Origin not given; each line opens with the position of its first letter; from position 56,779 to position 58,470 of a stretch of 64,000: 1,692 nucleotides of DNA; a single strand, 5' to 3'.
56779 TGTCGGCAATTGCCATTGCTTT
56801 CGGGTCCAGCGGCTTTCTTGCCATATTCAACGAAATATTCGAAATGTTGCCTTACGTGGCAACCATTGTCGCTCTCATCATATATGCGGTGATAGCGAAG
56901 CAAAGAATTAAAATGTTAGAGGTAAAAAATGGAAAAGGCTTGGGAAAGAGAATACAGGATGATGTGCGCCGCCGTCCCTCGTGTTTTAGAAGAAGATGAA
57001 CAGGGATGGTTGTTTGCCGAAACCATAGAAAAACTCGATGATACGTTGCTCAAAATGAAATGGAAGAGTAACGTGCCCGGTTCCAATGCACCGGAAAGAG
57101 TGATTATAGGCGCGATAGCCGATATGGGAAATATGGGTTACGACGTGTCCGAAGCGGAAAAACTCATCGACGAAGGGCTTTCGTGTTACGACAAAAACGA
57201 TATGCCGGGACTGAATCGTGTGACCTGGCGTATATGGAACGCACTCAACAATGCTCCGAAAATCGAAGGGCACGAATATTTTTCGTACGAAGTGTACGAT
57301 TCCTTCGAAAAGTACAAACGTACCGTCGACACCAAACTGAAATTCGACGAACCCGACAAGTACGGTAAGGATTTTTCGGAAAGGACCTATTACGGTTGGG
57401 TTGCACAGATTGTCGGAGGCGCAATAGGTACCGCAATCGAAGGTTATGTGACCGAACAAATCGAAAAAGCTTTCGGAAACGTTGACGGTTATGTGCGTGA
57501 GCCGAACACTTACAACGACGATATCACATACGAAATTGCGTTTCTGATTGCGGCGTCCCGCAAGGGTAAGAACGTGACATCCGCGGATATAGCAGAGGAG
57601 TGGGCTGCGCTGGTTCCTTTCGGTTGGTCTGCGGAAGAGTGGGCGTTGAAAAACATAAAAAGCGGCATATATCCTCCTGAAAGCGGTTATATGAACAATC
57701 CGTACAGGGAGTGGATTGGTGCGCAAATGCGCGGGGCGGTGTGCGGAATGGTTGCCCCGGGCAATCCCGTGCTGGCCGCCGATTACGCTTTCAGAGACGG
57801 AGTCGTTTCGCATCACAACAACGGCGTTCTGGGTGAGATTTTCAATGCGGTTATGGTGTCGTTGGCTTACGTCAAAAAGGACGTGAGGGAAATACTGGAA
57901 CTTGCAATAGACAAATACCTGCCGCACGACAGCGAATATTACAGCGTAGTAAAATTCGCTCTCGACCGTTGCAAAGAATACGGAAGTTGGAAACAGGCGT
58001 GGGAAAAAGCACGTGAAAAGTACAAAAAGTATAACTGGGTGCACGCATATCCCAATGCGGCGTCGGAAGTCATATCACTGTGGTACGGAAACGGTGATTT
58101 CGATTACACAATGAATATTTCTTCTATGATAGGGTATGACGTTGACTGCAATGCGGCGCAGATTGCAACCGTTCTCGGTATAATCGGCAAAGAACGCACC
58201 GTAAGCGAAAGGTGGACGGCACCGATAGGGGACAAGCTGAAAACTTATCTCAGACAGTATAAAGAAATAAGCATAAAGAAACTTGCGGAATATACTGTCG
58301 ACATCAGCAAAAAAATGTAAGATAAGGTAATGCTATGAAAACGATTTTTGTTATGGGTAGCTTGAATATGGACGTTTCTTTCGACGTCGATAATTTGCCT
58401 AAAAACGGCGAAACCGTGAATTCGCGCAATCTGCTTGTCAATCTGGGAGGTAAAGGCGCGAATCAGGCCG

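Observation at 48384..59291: LacI-gated locus that may be an uncharacterised riboside-scavenging system (ABC-type counterpart of E. coli yegTUV)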

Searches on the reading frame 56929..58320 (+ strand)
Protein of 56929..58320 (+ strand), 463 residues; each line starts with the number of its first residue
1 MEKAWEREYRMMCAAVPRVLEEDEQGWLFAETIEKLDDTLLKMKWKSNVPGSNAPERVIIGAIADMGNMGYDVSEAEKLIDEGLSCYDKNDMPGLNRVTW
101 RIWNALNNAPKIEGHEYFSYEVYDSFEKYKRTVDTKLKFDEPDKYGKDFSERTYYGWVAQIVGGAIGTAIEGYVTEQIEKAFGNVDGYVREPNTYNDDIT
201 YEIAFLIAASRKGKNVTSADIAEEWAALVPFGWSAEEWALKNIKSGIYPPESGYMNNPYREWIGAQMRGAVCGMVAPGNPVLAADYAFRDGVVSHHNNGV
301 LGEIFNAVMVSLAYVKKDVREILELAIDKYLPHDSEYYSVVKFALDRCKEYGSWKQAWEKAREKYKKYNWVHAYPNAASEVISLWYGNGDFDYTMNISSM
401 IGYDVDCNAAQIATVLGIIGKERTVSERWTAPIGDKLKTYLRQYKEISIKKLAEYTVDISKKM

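Call 3: search_protein_families(library=pfam, proteins=[window:56929-58320:+], max_evalue=0.01)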
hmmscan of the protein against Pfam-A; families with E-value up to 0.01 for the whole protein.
window:56929-58320:+ (463 aa): 1 family
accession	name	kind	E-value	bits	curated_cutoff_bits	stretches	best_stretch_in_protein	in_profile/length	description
PF03747.19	ADP_ribosyl_GH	-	1.7e-38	133.4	26.2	1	156-419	2-278/287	ADP-ribosylglycohydrolase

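Call 4: search_protein_families(library=ncbifam, proteins=[window:56929-58320:+], max_evalue=0.01)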
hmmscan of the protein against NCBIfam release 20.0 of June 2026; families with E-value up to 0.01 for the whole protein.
window:56929-58320:+ (463 aa): 0 families

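Call 7: find_homologous_proteins(query=window:56929-58320:+, max_evalue=0.00001)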
Query window:56929-58320:+ (463 aa): 1601 proteins with E <= 0.00001 among 7709 candidates; the best 120 are listed.
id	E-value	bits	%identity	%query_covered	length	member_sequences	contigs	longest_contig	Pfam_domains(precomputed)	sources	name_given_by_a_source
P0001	0.0e+0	1046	100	98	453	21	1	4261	PF03747.20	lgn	-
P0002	2.3e-266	902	83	100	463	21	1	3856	PF03747.20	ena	-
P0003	7.2e-223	759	74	94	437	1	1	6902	PF03747.20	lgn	-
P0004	5.3e-219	746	69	100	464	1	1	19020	PF03747.20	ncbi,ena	-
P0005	4.1e-217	740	69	100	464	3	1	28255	PF03747.20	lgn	-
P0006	3.2e-215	734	68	100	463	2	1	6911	PF03747.20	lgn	-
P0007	6.6e-215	732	68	100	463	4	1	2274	PF03747.20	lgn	-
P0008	9.3e-215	732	66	100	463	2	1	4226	PF03747.20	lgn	-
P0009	3.9e-214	730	68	100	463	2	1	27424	PF03747.20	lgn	-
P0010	4.7e-214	730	67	100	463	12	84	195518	PF03747.20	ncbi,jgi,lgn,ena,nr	ncbi:MAG TPA: ADP-ribosylglycohydrolase family protein [Bacilli bacterium]|jgi:ADP-ribosylglycohydro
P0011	1.1e-213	728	67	100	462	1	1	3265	PF03747.20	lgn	-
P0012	5.4e-213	726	68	99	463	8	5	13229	PF03747.20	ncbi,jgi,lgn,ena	ncbi:MAG: ADP-ribosylglycohydrolase family protein [Bacilli bacterium]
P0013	8.0e-213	726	68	100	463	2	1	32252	PF03747.20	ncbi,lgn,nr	ncbi:MAG: ADP-ribosylglycohydrolase family protein [Bacilli bacterium]|nr:ADP-ribosylglycohydrolase 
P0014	5.7e-212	723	67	100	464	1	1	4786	PF03747.20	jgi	jgi:ADP-ribosylglycohydrolase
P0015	9.4e-212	722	68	100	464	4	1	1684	PF03747.20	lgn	-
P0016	9.9e-210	715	68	100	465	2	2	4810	PF03747.20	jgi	-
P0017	2.3e-209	714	66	100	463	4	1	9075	PF03747.20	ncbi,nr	ncbi:MAG: ADP-ribosylglycohydrolase family protein [Bacilli bacterium]|nr:ADP-ribosylglycohydrolase 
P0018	3.5e-209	714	67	100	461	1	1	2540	PF03747.20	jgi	jgi:hypothetical protein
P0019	9.7e-209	712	67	100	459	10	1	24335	PF03747.20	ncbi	-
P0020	8.3e-208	709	68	100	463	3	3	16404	PF03747.20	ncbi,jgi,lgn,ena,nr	ncbi:MAG TPA: ADP-ribosylglycohydrolase family protein [Eubacteriales bacterium]|nr:ADP-ribosylglyco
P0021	1.1e-206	705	67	100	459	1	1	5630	PF03747.20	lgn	-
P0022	2.0e-202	691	67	100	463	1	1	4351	PF03747.20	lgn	-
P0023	5.5e-201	687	65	100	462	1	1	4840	PF03747.20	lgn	-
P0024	1.2e-200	685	65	100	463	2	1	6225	PF03747.20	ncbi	-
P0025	7.2e-200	683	64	99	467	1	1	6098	PF03747.20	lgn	-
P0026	6.9e-199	680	65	100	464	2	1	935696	PF03747.20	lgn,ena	-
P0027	7.6e-195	666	64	99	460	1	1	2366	PF03747.20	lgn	-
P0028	1.4e-193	662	64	100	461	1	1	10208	PF03747.20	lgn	-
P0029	2.4e-193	661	63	100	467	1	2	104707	PF03747.20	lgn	-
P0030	1.1e-192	659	63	99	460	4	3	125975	PF03747.20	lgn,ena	-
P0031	4.1e-192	657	63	99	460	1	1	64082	PF03747.20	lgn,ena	-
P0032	1.7e-189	649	63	98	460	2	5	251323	PF03747.20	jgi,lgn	jgi:ADP-ribosylglycohydrolase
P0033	1.6e-188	645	61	100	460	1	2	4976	PF03747.20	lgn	-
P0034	1.3e-187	642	61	100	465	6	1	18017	PF03747.20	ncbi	-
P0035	2.1e-187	642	60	100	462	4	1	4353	PF03747.20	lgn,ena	-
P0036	6.5e-187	640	61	100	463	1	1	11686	PF03747.20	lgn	-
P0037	6.6e-187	640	61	99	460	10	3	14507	PF03747.20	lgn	-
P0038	7.5e-187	640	62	100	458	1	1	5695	PF03747.20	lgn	-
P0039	1.0e-186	639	59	100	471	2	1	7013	PF03747.20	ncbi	-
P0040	4.0e-186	638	60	99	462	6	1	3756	PF03747.20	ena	-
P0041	1.5e-185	636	59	99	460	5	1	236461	PF03747.20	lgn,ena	-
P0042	1.6e-185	636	60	100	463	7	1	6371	PF03747.20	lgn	-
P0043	2.3e-184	632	61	96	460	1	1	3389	PF03747.20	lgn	-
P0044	6.5e-183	627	59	100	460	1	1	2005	PF03747.20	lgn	-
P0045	3.1e-182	625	60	99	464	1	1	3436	PF03747.20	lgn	-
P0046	5.5e-182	624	59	100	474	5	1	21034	PF03747.20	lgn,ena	-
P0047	7.7e-182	623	59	99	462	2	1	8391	PF03747.20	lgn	-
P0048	8.2e-182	623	59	100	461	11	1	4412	PF03747.20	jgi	jgi:ADP-ribosylglycohydrolase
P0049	1.4e-181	623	58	100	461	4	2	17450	PF03747.20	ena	-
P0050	2.5e-181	622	60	100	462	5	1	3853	PF03747.20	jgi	jgi:ADP-ribosylglycohydrolase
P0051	7.0e-181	620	58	100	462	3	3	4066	PF03747.20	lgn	-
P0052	1.0e-180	620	59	100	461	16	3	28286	PF03747.20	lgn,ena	-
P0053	5.1e-180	617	59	100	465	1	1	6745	PF03747.20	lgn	-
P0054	8.4e-180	617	59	100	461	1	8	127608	PF03747.20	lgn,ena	-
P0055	1.2e-179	616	60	100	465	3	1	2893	PF03747.20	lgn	-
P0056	1.6e-179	616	60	100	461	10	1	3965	PF03747.20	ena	-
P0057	1.8e-179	616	59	100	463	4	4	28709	PF03747.20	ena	-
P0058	2.6e-179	615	59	99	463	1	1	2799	PF03747.20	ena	-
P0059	2.7e-179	615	59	100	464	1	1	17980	PF03747.20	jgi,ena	jgi:ADP-ribosylglycohydrolase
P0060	7.6e-179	614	59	100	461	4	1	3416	PF03747.20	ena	-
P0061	7.9e-179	614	58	99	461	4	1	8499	PF03747.20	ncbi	ncbi:MAG: ADP-ribosylglycohydrolase family protein [Clostridium sp.]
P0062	1.1e-178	613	59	99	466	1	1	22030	PF03747.20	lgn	-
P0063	1.4e-178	613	57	100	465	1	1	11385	PF03747.20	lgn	-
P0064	1.8e-178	612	56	100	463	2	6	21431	PF03747.20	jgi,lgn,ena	-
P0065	2.0e-178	612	59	100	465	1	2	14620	PF03747.20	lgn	-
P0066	2.2e-178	612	60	99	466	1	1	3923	PF03747.20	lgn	-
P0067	5.0e-178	611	58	100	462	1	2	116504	PF03747.20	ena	-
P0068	1.2e-177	610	58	100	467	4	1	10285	PF03747.20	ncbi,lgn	-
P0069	1.7e-177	609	58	100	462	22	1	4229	PF03747.20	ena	-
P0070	1.8e-177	609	60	99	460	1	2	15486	PF03747.20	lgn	-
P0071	3.7e-177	608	58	100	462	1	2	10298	PF03747.20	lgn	-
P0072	7.3e-177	607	58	99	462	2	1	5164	PF03747.20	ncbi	ncbi:MAG: ADP-ribosylglycohydrolase family protein [Clostridium sp.]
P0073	1.0e-176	607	58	99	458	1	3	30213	PF03747.20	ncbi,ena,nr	ncbi:MAG: ADP-ribosylglycohydrolase family protein [Clostridia bacterium]|nr:ADP-ribosylglycohydrola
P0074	1.0e-176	607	57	99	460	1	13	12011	PF03747.20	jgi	jgi:ADP-ribosylglycohydrolase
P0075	6.9e-176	604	59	99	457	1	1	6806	PF03747.20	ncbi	-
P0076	7.6e-176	604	57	99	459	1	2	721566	PF03747.20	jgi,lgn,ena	-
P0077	2.4e-175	602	58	100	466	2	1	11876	PF03747.20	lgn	-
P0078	6.0e-175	601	57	100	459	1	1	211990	PF03747.20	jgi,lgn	-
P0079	1.0e-174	600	58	97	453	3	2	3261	PF03747.20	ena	-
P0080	1.4e-174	599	57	100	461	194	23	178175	PF03747.20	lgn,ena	-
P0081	1.9e-174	599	58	100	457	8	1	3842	PF03747.20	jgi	-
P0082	2.2e-174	599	57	100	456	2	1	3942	PF03747.20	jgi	jgi:hypothetical protein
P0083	3.0e-174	598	58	98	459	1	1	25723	PF03747.20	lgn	-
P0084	3.3e-174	598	57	99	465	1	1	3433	PF03747.20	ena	-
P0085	6.5e-174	597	57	100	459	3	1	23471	PF03747.20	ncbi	-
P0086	1.2e-173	596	56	99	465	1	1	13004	PF03747.20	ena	-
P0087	1.7e-173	596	57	99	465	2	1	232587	PF03747.20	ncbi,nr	ncbi:MAG: ADP-ribosylglycohydrolase family protein [Tepidanaerobacteraceae bacterium]|nr:ADP-ribosyl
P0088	1.9e-173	596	57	99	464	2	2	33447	PF03747.20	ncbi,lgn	-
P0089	3.5e-173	595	59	99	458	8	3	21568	PF03747.20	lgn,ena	-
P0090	4.9e-173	594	59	98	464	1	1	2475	PF03747.20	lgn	-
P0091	6.5e-173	594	57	100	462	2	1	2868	PF03747.20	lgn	-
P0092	6.6e-173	594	58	100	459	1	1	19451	PF03747.20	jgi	-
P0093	8.2e-173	594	59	100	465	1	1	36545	PF03747.20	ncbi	-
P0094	8.9e-173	594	56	99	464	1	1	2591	PF03747.20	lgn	-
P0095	8.9e-173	594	59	99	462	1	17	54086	PF03747.20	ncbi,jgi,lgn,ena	jgi:ADP-ribosylglycohydrolase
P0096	1.4e-172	593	56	100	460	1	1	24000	PF03747.20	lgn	-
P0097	1.5e-172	593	56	100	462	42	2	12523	PF03747.20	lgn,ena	-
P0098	1.7e-172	593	57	99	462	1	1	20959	PF03747.20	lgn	-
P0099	2.8e-172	592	56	99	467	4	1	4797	PF03747.20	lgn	-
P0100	2.8e-172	592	55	100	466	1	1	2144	PF03747.20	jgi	-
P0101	3.8e-172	591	58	100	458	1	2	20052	PF03747.20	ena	-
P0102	3.9e-172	591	55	100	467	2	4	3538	PF03747.20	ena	-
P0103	4.0e-172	591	57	100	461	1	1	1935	PF03747.20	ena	-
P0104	5.2e-172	591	57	99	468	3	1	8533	PF03747.20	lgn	-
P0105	6.6e-172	591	55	100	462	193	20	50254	PF03747.20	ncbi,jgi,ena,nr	ncbi:MAG: ADP-ribosylglycohydrolase family protein [Clostridiales bacterium]|nr:ADP-ribosylglycohydr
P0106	8.3e-172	590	58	100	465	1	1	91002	PF03747.20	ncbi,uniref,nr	ncbi:ADP-ribosylglycohydrolase family protein [Clostridium rectalis]|uniref:ADP-ribosylglycohydrolas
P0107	9.1e-172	590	57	99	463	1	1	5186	PF03747.20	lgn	-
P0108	1.2e-171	590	56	100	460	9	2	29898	PF03747.20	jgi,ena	-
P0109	1.3e-171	590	57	99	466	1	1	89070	PF03747.20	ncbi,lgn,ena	-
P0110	2.3e-171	589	56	100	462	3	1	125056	PF03747.20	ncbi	-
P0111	3.0e-171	589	55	100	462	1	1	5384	PF03747.20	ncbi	-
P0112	6.4e-171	587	55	99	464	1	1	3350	PF03747.20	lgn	-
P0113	6.8e-171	587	56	99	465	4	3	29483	PF03747.20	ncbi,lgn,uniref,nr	ncbi:MAG: hypothetical protein DDT42_00670 [candidate division WS2 bacterium]|uniref:ADP-ribosylglyc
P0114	9.0e-171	587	56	100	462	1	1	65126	PF03747.20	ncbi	-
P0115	9.1e-171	587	56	99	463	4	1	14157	PF03747.20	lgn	-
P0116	1.4e-170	586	55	100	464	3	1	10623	PF03747.20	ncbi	-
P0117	1.7e-170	586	56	100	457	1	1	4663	PF03747.20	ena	-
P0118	2.9e-170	585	58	100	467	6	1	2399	PF03747.20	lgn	-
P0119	4.5e-170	585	57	100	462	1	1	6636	PF03747.20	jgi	-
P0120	4.6e-170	585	58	99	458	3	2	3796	PF03747.20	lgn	-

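Call 8: search_solved_structures(query=window:56929-58320:+, max_evalue=0.01, show_alignments=2)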
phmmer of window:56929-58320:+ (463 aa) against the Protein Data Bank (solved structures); distinct sequences matched with E-value up to 0.01: 0.

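Call 12: find_related_loci(query=A1, collection=genome_contigs, flank=10000)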
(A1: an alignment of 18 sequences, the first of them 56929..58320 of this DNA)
Query A1 (463 aa) in genome_contigs; peptide patterns used: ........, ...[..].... (x = any residue, [..] = any of these).
600 stretches matched a pattern (row limit reached: there are more); 590 encode a relative of the query (tblastn E <= 1e-3); the best 80 are kept; 80 distinct loci.
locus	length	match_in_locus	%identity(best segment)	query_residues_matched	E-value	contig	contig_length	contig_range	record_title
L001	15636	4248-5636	69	1-463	0e+0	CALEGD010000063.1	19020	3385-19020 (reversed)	MAG TPA_asm: uncultured Acholeplasmatales bacterium isolate SRR1562009_bin.123_CONCOCT_v1.1_MAG genome assembly, contig:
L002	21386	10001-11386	68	1-463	0e+0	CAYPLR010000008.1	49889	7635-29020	MAG TPA_asm: uncultured Bacteroidales bacterium isolate binchicken_co117_57 genome assembly, contig: NODE_1285_length_49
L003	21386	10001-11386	67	1-463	0e+0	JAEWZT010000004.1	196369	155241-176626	MAG: Bacillota bacterium isolate OH_SFB_221 k127_110137, whole genome shotgun sequence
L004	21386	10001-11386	68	1-463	0e+0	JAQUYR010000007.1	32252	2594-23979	MAG: Bacilli bacterium isolate STD2_241 NODE_4831_length_32252_cov_9.388576_Sandtown_D2, whole genome shotgun sequence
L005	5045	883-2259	68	4-463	0e+0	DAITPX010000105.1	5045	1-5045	MAG TPA_asm: Clostridia bacterium isolate CTOTU40301 NODE_13714_length_5045_cov_4.280160, whole genome shotgun sequence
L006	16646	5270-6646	67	4-463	0e+0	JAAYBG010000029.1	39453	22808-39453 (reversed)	MAG: Acholeplasmataceae bacterium isolate AS06rmzACSIP_268 96356_AS06, whole genome shotgun sequence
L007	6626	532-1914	67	1-463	0e+0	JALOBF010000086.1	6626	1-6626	MAG: Bacilli bacterium isolate SO_2017_LW2 bin 87 scaffold_24705_c1_LW138R_2017, whole genome shotgun sequence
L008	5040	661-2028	63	1-459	0e+0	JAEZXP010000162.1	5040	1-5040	MAG: Bacillota bacterium isolate OH_PFB_206 k127_755660, whole genome shotgun sequence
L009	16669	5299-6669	59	1-460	0e+0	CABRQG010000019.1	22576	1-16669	MAG TPA_asm: uncultured Clostridiales bacterium isolate MGYG-HGUT-01822 genome assembly, contig: GUT_GENOME111314_19, wh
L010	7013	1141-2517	59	3-463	0e+0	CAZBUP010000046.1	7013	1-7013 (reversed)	MAG TPA_asm: uncultured Staphylococcaceae bacterium isolate binchicken_co269_220 genome assembly, contig: NODE_11230_len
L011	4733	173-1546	60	2-463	0e+0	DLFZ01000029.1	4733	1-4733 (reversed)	MAG TPA_asm: Christensenella sp. UBA7707 UBA7707_contig_7252, whole genome shotgun sequence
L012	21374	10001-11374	60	3-462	0e+0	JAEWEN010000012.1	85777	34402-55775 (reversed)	MAG: Bacillota bacterium isolate OH_PBlB_144 k127_888498, whole genome shotgun sequence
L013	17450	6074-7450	59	3-463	0e+0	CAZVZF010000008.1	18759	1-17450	MAG TPA_asm: uncultured Eubacteriales bacterium isolate binchicken_co173_211 genome assembly, contig: NODE_10042_length_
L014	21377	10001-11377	59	1-463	0e+0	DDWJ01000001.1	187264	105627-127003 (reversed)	MAG TPA_asm: Bacillales bacterium UBA2289 UBA2289_contig_5734, whole genome shotgun sequence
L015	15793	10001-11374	58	3-462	0e+0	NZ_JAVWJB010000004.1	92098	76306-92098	MAG: Clostridium sp. isolate CGS1Y3-bin12 NODE_150_length_92098_cov_84.094510, whole genome shotgun sequence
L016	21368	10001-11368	59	4-463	0e+0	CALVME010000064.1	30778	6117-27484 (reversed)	MAG: uncultured Clostridia bacterium isolate E09__bin159 genome assembly, contig: E09__k127_7971194, whole genome shotgu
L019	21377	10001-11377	57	1-463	1e-178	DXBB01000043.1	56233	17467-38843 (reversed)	MAG TPA_asm: Candidatus Gallimonas intestinavium isolate ChiW7-2402 ChiW7__C57961_L56233_SAMN06858607, whole genome shot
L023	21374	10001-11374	56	3-462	4e-175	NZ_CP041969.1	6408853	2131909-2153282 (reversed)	Cohnella cholangitidis strain 1605-214 chromosome, complete genome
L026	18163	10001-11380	58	1-462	3e-175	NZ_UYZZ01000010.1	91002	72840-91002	Clostridium rectalis strain Marseille-P4200, whole genome shotgun sequence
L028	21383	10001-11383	58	1-462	1e-174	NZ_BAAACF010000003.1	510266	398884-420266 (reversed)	Clostridium malenominatum strain JCM 1405 sequence03, whole genome shotgun sequence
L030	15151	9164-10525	57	1-458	1e-174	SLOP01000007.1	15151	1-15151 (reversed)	MAG: Candidatus Izimaplasma bacterium isolate CSSed165cm_460 CSSed16-5cm-11778, whole genome shotgun sequence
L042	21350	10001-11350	55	4-457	3e-170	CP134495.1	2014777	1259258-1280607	Mycoplasmatota bacterium WC30 chromosome, complete genome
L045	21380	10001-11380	55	3-463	6e-170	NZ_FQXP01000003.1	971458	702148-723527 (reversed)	Clostridium collagenovorans DSM 3089, whole genome shotgun sequence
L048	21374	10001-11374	54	3-462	1e-168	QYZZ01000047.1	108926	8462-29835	MAG: Tindallia sp. MSAO_Bac2 k121-3615, whole genome shotgun sequence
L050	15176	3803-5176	56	3-462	9e-169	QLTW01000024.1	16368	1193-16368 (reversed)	MAG: Candidatus Psychracetigena formicireducens isolate BS525 DDT42_24, whole genome shotgun sequence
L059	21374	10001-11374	53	3-462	3e-165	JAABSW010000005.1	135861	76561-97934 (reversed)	MAG: Clostridiaceae bacterium isolate S18.Bin088 Scaffold_4, whole genome shotgun sequence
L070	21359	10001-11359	52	1-457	1e-162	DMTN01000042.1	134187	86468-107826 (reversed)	MAG TPA_asm: Acholeplasmatales bacterium isolate UBA12489 contig_403, whole genome shotgun sequence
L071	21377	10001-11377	52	3-463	1e-162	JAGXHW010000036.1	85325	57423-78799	MAG: Clostridiaceae bacterium isolate LH_M71 k141_1647291, whole genome shotgun sequence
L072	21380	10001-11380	54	1-462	8e-161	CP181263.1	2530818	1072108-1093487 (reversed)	MAG: Eubacteriales bacterium isolate UW_FK_CAPRO1_1 chromosome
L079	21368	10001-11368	50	1-458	1e-156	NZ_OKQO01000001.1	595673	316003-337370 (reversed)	Neobittarella massiliensis (ex Bilen et al. 2018) strain Marseille-P4047, whole genome shotgun sequence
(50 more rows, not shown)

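Call 17: search_protein_families(library=pfam, proteins=[L028:6823-7749:+, L028:7764-8690:+, L028:8683-9987:+, L023:7927-8877:+, L023:8895-9836:+, L072:8083-9012:+, L072:9019-9969:+, L072:11370-12365:+, L028:841-1917:+, L028:13447-14100:+], max_evalue=0.001)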
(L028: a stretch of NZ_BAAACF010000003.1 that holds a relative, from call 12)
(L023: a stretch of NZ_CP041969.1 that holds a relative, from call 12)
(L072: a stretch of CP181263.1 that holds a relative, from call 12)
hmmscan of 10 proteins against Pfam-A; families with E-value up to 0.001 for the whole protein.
L028:6823-7749:+ (308 aa): 1 family
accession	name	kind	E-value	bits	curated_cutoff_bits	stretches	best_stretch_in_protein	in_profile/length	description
PF01156.24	IU_nuc_hydro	-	9.2e-105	351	34.2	1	5-297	1-296/297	Inosine-uridine preferring nucleoside hydrolase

L028:7764-8690:+ (308 aa): 1 family
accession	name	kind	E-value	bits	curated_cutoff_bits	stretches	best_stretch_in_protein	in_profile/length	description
PF01156.24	IU_nuc_hydro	-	1.1e-92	311.4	34.2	1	5-298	1-297/297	Inosine-uridine preferring nucleoside hydrolase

L028:8683-9987:+ (434 aa): 2 families
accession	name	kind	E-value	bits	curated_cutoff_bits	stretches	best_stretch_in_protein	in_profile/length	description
PF01979.26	Amidohydro_1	-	9e-44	150.6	25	1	58-397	1-344/345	Amidohydrolase family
PF07969.17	Amidohydro_3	-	1.2e-07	32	29.7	0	50-70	1-21/472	Amidohydrolase family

L023:7927-8877:+ (316 aa): 1 family
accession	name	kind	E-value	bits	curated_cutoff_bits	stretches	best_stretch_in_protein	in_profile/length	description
PF01156.24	IU_nuc_hydro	-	1.4e-108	363.5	34.2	1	9-303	1-297/297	Inosine-uridine preferring nucleoside hydrolase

L023:8895-9836:+ (313 aa): 1 family
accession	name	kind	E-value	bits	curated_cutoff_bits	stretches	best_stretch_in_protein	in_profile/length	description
PF01156.24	IU_nuc_hydro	-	7.7e-99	331.5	34.2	1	7-305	1-296/297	Inosine-uridine preferring nucleoside hydrolase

L072:8083-9012:+ (309 aa): 1 family
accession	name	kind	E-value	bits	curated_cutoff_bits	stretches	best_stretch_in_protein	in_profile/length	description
PF01156.24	IU_nuc_hydro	-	5.9e-101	338.5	34.2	1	6-298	1-296/297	Inosine-uridine preferring nucleoside hydrolase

L072:9019-9969:+ (316 aa): 1 family
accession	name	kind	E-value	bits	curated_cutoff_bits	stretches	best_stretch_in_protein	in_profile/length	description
PF01156.24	IU_nuc_hydro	-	1.8e-86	290.9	34.2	1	9-303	1-296/297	Inosine-uridine preferring nucleoside hydrolase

L072:11370-12365:+ (331 aa): 0 families

L028:841-1917:+ (358 aa): 3 families
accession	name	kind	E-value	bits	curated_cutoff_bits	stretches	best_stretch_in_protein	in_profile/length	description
PF00483.29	NTP_transferase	-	1e-43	150.1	21.2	1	7-282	2-237/245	Nucleotidyl transferase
PF22640.1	ManC_GMP_beta-helix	-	5.2e-11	42.7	27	1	300-348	7-55/55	MannoseP isomerase/GMP-like beta-helix domain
PF12804.13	NTP_transf_3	-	4.6e-07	30.6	27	1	7-115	1-95/160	MobA-like NTP transferase domain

L028:13447-14100:+ (217 aa): 1 family
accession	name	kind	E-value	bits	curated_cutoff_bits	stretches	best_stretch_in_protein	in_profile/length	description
PF02245.21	Pur_DNA_glyco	-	3.3e-66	222.5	27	1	21-212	1-181/181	Methylpurine-DNA glycosylase (MPG)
